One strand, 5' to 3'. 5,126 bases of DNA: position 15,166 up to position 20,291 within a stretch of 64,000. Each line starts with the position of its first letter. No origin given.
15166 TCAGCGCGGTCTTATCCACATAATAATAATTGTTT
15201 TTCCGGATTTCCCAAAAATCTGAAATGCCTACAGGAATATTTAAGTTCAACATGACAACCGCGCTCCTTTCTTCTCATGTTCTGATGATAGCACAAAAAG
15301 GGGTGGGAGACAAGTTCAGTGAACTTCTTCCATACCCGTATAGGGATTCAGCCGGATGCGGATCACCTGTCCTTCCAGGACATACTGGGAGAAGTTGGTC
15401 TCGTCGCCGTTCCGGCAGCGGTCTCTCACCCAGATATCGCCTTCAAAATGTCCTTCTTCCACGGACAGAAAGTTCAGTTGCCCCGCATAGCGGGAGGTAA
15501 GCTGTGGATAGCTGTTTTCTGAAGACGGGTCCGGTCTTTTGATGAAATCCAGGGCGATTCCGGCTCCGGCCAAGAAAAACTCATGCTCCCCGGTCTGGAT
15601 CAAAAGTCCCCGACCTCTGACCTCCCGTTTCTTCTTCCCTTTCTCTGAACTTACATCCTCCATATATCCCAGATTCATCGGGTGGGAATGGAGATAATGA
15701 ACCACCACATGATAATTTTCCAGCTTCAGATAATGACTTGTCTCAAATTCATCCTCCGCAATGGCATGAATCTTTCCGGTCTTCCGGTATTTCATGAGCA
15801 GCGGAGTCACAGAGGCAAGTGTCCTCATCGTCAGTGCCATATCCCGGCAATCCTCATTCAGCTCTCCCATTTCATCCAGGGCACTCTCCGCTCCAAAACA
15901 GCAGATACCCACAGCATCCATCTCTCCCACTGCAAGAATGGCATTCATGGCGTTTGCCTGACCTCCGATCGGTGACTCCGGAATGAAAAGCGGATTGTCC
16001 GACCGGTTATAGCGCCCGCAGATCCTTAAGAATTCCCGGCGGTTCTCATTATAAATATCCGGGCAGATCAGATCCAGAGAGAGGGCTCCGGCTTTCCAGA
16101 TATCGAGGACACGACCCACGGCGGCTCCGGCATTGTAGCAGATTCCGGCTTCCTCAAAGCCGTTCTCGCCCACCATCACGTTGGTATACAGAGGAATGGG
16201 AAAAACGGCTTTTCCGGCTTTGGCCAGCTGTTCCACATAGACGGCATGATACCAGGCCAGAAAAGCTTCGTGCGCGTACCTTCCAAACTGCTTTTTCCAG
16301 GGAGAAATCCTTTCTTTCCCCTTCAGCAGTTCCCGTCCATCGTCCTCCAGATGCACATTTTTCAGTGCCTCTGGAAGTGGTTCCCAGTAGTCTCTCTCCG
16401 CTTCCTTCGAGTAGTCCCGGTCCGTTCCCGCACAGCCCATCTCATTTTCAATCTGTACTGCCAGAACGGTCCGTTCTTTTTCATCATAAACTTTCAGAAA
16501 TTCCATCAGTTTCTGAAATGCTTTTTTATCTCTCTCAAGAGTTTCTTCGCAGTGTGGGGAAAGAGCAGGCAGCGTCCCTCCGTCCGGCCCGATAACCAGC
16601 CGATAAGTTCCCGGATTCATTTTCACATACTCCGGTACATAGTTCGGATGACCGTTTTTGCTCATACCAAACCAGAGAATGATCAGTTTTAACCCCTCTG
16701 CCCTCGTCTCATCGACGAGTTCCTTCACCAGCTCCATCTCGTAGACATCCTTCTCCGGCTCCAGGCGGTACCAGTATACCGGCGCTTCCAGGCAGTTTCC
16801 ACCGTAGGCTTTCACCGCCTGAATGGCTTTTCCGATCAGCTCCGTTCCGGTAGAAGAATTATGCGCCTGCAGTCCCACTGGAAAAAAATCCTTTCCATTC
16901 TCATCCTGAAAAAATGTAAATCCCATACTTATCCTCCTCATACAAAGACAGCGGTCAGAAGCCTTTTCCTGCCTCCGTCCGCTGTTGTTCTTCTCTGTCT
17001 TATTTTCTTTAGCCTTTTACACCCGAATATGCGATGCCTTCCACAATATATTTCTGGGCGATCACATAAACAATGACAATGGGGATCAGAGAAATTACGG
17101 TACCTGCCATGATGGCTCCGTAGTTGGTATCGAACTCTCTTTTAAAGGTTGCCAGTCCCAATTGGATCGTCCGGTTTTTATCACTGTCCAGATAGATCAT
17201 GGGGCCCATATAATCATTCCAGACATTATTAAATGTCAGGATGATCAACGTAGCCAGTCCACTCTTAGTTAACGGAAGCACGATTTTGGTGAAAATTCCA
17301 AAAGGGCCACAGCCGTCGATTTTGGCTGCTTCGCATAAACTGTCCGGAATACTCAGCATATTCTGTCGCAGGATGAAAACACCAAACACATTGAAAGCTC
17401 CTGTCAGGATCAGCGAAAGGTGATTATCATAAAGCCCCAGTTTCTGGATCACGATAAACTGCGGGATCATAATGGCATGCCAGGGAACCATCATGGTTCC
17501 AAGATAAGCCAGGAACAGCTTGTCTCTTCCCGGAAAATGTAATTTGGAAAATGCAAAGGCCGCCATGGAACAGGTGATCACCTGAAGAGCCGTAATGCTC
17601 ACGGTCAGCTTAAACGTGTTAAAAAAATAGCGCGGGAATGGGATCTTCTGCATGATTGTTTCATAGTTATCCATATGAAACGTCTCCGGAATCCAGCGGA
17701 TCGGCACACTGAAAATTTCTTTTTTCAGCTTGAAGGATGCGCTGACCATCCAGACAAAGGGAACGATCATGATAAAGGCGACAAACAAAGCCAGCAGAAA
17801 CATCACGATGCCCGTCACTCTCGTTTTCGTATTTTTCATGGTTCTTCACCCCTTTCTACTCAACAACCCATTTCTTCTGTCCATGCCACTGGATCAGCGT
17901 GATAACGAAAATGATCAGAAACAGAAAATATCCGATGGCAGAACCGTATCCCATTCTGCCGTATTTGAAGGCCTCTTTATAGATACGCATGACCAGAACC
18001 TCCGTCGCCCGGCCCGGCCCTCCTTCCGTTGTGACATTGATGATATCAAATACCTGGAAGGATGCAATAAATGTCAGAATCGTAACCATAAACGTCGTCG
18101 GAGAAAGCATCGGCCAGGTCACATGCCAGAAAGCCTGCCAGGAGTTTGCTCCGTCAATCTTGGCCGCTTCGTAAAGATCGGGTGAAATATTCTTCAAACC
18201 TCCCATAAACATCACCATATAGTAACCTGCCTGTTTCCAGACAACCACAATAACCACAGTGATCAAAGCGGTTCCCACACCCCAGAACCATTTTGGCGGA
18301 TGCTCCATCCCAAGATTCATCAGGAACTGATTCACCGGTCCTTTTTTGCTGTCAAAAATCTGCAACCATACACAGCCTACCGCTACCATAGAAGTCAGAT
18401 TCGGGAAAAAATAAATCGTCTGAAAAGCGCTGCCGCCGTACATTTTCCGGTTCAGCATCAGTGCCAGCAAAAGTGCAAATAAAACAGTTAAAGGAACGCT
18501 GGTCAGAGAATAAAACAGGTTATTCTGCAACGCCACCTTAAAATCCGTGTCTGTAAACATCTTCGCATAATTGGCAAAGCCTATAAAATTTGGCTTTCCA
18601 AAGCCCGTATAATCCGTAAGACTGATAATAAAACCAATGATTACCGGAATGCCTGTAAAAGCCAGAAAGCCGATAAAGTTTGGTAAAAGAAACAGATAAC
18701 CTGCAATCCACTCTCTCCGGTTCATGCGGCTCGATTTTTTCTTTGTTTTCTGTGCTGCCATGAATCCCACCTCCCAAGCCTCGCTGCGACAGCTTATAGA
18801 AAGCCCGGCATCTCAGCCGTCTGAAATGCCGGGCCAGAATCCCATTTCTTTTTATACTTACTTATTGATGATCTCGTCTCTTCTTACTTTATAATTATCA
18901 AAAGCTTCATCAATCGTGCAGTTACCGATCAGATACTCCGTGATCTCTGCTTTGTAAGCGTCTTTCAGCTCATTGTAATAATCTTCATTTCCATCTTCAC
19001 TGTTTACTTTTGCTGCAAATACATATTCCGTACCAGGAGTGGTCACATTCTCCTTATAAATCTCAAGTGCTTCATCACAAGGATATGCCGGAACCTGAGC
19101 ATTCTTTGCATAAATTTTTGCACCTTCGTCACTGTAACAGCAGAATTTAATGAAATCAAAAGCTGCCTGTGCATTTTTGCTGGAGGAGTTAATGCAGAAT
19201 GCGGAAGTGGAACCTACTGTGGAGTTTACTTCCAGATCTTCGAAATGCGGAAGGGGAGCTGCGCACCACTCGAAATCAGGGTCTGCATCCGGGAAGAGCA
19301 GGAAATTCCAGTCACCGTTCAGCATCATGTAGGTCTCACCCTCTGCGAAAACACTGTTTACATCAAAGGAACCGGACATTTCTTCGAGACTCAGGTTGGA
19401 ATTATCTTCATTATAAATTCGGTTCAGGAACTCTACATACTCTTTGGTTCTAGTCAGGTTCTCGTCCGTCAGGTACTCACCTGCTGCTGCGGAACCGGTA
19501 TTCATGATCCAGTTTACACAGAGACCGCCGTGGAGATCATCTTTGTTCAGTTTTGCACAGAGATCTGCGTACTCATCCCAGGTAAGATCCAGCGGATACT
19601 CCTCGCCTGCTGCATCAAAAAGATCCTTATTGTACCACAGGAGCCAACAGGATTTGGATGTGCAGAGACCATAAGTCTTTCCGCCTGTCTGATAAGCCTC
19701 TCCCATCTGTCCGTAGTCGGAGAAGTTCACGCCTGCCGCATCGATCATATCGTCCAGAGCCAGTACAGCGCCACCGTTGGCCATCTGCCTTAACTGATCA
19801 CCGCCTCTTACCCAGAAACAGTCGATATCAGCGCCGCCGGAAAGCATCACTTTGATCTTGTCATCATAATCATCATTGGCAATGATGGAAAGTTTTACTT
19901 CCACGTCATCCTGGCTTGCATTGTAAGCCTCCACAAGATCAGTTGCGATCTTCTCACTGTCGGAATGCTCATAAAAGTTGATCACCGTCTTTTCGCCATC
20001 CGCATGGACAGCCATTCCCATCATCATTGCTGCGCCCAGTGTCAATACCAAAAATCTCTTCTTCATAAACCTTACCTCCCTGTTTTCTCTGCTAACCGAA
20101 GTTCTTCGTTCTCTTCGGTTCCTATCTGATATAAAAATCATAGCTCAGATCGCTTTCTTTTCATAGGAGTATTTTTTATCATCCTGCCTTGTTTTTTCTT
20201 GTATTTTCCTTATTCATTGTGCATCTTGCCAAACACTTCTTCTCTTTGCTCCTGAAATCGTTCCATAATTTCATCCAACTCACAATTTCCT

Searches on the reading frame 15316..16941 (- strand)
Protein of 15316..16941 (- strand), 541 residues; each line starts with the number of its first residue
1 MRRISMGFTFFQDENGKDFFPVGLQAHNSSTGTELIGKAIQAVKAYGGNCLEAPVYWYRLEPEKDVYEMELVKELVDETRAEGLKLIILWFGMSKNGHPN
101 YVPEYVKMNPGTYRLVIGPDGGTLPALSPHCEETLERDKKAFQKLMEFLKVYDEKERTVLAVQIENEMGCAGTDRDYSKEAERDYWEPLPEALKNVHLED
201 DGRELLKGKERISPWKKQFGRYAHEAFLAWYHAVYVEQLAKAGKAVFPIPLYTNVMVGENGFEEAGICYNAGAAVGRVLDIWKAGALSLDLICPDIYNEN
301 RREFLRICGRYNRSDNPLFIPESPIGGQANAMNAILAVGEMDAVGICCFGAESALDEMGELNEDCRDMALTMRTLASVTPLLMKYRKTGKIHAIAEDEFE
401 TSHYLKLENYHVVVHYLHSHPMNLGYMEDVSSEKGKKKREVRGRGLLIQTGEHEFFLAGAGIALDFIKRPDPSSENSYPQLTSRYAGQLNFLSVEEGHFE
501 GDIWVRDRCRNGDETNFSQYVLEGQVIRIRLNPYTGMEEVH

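Call 89: search_protein_families(library=pfam, proteins=[window:15316-16941:-], max_evalue=0.00001)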
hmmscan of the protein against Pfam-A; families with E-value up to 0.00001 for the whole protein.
window:15316-16941:- (541 aa): 1 family
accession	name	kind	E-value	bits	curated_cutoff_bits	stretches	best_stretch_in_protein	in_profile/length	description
PF18120.7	DUF5597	-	5.2e-22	78.9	23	1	374-516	7-127/133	Domain of unknown function (DUF5597)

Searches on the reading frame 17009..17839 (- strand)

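Call 89: search_protein_families(library=pfam, proteins=[window:17009-17839:-], max_evalue=0.00001)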
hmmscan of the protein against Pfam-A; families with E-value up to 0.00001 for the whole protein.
window:17009-17839:- (276 aa): 1 family
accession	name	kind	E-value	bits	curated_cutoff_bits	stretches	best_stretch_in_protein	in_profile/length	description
PF00528.27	BPD_transp_1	-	1.1e-12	48.5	26.4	1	115-268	27-181/184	Binding-protein-dependent transport system inner membrane component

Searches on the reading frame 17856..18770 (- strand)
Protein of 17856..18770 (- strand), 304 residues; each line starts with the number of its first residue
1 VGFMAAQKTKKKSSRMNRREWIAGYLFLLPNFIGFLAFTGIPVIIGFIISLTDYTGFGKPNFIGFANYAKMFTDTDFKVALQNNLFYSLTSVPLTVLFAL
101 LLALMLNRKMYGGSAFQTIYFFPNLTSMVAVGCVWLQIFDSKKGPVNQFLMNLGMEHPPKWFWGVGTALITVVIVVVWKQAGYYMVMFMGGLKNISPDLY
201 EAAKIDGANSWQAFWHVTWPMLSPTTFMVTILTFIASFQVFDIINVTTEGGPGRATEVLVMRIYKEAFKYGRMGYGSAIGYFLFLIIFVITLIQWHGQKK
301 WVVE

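Call 89: search_protein_families(library=pfam, proteins=[window:17856-18770:-], max_evalue=0.00001)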
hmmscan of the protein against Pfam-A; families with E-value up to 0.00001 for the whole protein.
window:17856-18770:- (304 aa): 1 family
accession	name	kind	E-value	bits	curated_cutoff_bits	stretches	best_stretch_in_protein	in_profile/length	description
PF00528.27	BPD_transp_1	-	6.9e-19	68.7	26.4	1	96-293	2-174/184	Binding-protein-dependent transport system inner membrane component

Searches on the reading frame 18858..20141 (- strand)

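Call 89: search_protein_families(library=pfam, proteins=[window:18858-20141:-], max_evalue=0.00001)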
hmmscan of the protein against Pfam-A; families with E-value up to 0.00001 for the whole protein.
window:18858-20141:- (427 aa): 2 families
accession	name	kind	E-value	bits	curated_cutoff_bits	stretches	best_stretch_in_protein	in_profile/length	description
PF13416.11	SBP_bac_8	-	2.1e-28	100.3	27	1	69-346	2-254/279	Bacterial extracellular solute-binding protein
PF01547.30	SBP_bac_1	-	5.4e-27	96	26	1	65-333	9-299/307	Bacterial extracellular solute-binding protein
